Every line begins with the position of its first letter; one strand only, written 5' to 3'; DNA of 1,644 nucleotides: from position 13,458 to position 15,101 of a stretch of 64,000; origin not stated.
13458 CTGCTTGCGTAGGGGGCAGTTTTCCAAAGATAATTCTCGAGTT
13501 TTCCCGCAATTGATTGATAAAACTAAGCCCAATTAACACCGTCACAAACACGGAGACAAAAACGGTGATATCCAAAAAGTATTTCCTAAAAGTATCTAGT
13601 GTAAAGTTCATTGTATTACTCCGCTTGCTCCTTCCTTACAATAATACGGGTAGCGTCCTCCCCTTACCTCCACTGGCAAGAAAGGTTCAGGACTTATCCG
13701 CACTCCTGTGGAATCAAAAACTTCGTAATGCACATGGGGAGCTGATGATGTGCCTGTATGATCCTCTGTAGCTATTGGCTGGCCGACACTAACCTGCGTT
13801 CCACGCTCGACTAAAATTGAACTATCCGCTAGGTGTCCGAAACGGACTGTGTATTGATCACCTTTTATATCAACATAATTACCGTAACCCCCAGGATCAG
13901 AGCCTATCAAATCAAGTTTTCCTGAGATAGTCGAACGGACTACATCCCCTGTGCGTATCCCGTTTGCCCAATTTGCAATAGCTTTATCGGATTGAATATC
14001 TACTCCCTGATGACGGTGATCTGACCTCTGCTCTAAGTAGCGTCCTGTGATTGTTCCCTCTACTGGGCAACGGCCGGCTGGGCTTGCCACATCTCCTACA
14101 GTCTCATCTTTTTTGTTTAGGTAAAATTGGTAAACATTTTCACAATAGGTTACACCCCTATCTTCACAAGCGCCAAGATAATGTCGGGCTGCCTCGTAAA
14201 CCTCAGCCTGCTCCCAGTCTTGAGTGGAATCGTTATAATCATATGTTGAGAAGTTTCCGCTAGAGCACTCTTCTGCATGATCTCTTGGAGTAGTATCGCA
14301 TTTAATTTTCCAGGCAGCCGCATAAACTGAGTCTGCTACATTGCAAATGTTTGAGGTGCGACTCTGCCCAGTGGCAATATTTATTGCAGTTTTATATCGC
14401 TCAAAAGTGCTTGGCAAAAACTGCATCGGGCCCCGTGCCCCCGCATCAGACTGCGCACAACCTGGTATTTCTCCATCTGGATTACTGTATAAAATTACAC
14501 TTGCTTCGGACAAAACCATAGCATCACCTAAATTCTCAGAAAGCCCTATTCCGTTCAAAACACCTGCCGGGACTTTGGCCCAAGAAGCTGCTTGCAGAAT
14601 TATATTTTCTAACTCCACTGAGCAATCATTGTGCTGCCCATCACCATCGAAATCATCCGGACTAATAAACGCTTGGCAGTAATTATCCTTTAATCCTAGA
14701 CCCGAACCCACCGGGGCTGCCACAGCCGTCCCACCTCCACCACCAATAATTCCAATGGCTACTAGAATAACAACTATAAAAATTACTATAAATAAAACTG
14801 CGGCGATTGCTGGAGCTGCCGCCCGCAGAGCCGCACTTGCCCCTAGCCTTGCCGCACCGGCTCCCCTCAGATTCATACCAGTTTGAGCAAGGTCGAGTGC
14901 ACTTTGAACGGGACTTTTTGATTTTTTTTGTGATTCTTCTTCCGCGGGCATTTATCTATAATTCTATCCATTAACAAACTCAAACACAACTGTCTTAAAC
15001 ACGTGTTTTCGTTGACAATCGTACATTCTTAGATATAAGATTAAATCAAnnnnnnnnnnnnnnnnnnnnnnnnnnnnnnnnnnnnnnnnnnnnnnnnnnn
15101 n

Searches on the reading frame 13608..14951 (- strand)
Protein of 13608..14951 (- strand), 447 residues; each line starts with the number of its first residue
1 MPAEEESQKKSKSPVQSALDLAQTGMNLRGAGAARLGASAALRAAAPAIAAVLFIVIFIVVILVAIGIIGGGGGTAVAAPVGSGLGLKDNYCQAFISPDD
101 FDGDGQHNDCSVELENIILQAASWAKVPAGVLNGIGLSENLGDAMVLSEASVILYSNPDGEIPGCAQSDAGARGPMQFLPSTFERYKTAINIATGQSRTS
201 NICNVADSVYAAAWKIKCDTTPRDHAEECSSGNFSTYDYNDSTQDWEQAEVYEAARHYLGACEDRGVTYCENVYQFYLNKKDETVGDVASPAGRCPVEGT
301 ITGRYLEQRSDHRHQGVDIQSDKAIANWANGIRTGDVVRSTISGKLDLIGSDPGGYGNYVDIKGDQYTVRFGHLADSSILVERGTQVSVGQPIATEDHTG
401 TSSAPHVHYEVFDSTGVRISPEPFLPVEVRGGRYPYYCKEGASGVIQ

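Call 53: search_protein_families(library=pfam, proteins=[window:13608-14951:-])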
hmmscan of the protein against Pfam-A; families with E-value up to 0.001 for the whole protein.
window:13608-14951:- (447 aa): 2 families
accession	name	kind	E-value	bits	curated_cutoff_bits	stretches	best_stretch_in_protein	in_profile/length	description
PF01551.29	Peptidase_M23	-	1.6e-13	51.1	28.7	1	332-413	10-89/96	Peptidase family M23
PF01464.25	SLT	-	0.00072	19.5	21.3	0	166-217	31-77/117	Transglycosylase SLT domain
